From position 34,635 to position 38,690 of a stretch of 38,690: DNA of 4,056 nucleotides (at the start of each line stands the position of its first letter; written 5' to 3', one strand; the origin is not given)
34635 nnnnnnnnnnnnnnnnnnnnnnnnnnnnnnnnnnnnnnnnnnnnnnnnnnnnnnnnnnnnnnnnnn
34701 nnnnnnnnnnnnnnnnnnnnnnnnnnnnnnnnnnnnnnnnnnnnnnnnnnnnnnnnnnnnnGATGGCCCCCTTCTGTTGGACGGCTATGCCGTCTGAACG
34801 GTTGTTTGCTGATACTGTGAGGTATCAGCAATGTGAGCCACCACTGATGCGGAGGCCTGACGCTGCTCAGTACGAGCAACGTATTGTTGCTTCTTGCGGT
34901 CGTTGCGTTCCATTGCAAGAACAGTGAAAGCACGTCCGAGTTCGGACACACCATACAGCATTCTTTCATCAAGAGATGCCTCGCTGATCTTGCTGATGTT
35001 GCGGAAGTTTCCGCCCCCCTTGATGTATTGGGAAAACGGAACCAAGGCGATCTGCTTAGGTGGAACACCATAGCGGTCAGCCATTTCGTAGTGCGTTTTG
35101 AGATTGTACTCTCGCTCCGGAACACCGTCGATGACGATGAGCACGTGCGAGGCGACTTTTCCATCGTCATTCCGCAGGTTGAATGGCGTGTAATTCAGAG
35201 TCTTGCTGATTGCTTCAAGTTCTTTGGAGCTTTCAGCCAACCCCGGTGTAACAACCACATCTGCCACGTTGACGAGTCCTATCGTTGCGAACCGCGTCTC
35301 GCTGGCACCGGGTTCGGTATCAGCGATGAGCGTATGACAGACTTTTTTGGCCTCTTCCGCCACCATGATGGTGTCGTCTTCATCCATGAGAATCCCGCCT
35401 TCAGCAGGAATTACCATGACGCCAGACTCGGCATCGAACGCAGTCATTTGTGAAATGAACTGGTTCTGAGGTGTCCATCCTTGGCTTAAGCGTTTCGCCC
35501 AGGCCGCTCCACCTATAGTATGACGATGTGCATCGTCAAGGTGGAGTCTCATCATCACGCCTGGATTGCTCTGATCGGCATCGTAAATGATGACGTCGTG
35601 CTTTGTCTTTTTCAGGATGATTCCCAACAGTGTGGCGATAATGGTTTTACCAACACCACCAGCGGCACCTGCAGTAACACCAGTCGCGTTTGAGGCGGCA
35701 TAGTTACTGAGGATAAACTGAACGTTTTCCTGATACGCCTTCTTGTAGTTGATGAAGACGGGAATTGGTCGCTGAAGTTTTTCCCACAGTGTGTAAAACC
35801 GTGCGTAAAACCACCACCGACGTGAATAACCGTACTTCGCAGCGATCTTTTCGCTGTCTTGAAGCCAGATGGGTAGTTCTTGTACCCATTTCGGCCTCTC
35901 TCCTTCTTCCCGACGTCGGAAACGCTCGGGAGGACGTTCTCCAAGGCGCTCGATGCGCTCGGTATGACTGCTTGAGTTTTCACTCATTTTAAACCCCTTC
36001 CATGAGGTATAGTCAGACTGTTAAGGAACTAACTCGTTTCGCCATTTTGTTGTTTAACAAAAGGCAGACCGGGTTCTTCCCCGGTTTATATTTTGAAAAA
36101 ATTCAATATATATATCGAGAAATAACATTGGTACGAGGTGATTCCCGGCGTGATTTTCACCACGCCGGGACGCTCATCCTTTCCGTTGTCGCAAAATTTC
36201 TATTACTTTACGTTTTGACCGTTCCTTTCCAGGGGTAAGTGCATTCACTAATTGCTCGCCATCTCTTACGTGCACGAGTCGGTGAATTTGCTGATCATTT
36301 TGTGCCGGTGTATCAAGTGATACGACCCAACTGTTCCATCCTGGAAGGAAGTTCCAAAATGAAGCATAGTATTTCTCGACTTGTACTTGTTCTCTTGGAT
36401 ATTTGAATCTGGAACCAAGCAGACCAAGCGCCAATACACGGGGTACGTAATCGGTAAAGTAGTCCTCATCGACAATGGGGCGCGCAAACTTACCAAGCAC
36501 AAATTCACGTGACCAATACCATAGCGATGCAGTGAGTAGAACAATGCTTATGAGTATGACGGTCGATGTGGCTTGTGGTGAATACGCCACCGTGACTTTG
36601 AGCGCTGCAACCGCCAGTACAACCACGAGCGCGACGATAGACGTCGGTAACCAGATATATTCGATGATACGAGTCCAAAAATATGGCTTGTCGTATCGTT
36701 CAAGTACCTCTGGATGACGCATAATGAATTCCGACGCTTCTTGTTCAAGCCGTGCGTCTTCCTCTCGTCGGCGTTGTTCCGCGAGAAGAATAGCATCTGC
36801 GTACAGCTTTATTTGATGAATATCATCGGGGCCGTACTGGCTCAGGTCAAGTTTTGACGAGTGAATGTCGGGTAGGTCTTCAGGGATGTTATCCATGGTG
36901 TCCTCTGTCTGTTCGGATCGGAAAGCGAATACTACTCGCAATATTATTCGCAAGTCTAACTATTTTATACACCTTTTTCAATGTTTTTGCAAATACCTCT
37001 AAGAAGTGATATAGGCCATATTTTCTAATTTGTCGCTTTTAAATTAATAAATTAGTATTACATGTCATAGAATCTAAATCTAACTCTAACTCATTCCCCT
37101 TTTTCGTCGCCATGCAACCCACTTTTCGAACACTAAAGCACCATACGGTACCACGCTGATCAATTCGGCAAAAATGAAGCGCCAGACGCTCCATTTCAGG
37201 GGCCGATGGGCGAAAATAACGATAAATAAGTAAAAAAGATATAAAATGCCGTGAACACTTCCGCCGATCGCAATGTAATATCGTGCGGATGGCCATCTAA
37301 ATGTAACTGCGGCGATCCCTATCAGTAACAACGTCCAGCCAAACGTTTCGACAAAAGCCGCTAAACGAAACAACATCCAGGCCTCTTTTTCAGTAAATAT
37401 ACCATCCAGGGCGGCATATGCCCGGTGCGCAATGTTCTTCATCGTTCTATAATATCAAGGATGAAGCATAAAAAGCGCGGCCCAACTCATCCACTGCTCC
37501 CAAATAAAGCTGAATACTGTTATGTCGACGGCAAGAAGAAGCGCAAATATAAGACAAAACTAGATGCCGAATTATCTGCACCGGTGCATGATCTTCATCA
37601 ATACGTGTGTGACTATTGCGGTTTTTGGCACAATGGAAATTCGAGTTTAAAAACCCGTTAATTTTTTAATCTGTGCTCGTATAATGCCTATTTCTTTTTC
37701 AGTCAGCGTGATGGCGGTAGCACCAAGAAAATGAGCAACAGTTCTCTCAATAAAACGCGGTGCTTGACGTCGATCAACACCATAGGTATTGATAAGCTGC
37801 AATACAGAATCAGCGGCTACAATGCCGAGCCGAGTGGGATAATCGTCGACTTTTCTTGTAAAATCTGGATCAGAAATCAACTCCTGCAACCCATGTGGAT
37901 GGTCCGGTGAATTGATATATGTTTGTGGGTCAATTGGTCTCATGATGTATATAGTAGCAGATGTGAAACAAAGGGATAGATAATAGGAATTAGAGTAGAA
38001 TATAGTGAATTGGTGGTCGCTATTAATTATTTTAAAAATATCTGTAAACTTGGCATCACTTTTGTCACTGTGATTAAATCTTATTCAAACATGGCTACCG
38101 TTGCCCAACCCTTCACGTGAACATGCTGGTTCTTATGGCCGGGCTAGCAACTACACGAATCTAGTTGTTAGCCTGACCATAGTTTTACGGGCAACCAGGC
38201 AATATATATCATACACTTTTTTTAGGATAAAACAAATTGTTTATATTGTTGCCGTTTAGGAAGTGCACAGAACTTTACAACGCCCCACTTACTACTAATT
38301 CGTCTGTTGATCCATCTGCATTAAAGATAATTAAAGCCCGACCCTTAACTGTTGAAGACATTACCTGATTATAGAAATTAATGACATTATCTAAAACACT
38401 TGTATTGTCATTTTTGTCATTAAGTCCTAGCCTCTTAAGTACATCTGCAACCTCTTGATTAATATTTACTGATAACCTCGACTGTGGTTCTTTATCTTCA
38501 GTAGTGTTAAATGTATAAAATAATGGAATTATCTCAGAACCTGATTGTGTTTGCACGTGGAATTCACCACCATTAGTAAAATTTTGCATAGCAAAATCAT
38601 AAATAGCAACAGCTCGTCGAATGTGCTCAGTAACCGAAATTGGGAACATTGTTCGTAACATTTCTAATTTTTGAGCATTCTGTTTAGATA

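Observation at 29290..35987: Minimal monoderm-type type IV secretion-like operon with no visible conjugation genes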

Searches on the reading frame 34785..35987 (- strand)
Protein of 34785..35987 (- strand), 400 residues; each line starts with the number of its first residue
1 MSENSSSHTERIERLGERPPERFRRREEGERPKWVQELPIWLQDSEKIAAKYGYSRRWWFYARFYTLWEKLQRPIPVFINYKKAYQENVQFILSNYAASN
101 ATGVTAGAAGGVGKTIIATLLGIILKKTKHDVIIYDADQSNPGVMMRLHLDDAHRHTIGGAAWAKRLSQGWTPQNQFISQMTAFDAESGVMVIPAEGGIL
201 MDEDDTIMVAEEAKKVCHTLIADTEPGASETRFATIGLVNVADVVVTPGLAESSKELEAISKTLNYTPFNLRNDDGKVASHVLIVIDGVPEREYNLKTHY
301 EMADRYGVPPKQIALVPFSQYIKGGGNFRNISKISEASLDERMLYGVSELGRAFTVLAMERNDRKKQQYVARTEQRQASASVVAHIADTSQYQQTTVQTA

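Call 3: search_protein_families(library=pfam, proteins=[window:34785-35987:-], max_evalue=0.1)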
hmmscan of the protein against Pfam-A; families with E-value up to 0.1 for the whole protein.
window:34785-35987:- (400 aa): 4 families
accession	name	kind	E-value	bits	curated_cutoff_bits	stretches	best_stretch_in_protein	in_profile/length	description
PF01656.29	CbiA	-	5.4e-07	30.1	25.4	1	105-265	3-54/125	CobQ/CobB/MinD/ParA nucleotide binding domain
PF06564.18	CBP_BcsQ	-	0.00022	21.3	21.3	1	106-172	7-69/234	Cellulose biosynthesis protein BcsQ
PF10609.15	ParA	-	0.00022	21.2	27.1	1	107-246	10-141/246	NUBPL iron-transfer P-loop NTPase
PF13614.12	AAA_31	-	0.02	15.3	27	1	109-152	10-54/177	AAA domain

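Call 4: search_protein_families(library=ncbifam, proteins=[window:34785-35987:-], max_evalue=0.1)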
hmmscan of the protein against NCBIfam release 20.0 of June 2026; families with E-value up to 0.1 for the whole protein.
window:34785-35987:- (400 aa): 7 families
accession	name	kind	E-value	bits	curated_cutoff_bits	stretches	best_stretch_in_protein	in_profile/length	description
TIGR03371.1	cellulose_yhjQ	equivalog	8.3e-06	25.5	157.85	1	106-172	7-69/246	cellulose biosynthesis protein BcsQ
NF041546.1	ParA_partition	equivalog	9.7e-06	25.3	180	1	110-140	9-39/203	ParA family partition ATPase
NF041136.1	MrpORP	equivalog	0.00017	21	450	1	109-157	14-62/365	iron-sulfur cluster carrier protein MrpORP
NF047398.1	AAA_KGGVGR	domain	0.00075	19.9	90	1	109-198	11-102/190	KGGVGR-motif variant AAA ATPase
TIGR01969.1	minD_arch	subfamily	0.0036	16.5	201.75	1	106-152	6-52/251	cell division ATPase MinD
NF007350.0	PRK09841.1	equivalog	0.028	12.5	1248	1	41-141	475-572/726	tyrosine-protein kinase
TIGR03815.1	CpaE_hom_Actino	equivalog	0.095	11.8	154.45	0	101-224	113-230/340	septum site-determining protein Ssd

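Call 29: search_protein_families(library=phrogs, proteins=[window:34785-35987:-], max_evalue=0.1)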
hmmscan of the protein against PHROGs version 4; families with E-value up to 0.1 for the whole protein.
window:34785-35987:- (400 aa): 1 family
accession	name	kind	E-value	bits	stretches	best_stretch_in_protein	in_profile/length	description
phrog_164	-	DNA, RNA and nucleotide metabolism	3e-06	27.6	1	110-277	234-390/500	ParA-like partition protein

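Call 105: search_solved_structures(query=window:34785-35987:-, max_evalue=0.01, show_alignments=1)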
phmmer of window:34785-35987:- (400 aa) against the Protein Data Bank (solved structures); distinct sequences matched with E-value up to 0.01: 0.

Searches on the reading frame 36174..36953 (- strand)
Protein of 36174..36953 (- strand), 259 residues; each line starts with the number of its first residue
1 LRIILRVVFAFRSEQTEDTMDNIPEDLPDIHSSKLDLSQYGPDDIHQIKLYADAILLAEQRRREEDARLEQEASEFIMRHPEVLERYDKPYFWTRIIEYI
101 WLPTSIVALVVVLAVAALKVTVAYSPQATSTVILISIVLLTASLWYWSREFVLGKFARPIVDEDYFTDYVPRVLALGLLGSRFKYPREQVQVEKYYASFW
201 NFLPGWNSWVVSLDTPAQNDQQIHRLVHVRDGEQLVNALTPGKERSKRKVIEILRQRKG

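Call 3: search_protein_families(library=pfam, proteins=[window:36174-36953:-], max_evalue=0.1)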
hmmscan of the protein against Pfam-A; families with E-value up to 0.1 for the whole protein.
window:36174-36953:- (259 aa): 0 families

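Call 4: search_protein_families(library=ncbifam, proteins=[window:36174-36953:-], max_evalue=0.1)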
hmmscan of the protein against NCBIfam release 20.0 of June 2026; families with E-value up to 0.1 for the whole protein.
window:36174-36953:- (259 aa): 0 families

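Call 29: search_protein_families(library=phrogs, proteins=[window:36174-36953:-], max_evalue=0.1)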
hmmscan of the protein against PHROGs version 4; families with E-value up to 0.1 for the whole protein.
window:36174-36953:- (259 aa): 0 families

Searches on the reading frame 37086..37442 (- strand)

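Call 9: search_protein_families(library=pfam, proteins=[window:37086-37442:-], max_evalue=0.00001)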
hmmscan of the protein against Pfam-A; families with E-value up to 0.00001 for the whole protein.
window:37086-37442:- (118 aa): 1 family
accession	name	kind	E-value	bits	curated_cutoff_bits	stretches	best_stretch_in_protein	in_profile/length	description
PF12823.12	DUF3817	-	4.6e-14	53.4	27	1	24-109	3-83/85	Domain of unknown function (DUF3817)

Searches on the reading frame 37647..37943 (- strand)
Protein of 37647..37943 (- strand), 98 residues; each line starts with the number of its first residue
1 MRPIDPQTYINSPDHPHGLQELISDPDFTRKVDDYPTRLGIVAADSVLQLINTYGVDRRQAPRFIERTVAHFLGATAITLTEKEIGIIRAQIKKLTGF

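Call 9: search_protein_families(library=pfam, proteins=[window:37647-37943:-], max_evalue=0.00001)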
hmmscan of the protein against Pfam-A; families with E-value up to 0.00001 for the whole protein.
window:37647-37943:- (98 aa): 0 families

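Call 29: search_protein_families(library=phrogs, proteins=[window:37647-37943:-], max_evalue=0.1)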
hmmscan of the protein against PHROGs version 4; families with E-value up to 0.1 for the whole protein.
window:37647-37943:- (98 aa): 1 family
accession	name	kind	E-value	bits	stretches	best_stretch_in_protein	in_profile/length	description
phrog_4012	-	unknown function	0.031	15.5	1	14-83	60-129/211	-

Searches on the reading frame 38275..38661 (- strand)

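Call 9: search_protein_families(library=pfam, proteins=[window:38275-38661:-], max_evalue=0.00001)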
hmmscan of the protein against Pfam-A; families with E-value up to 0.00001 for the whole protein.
window:38275-38661:- (128 aa): 0 families

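Call 29: search_protein_families(library=phrogs, proteins=[window:38275-38661:-], max_evalue=0.1)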
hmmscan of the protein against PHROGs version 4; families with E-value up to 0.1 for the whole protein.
window:38275-38661:- (128 aa): 2 families
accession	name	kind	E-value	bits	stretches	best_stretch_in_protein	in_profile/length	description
phrog_8557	-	unknown function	0.00022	22.2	1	62-122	3-64/67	-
phrog_36770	-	unknown function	0.021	16.3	1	66-121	26-82/99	-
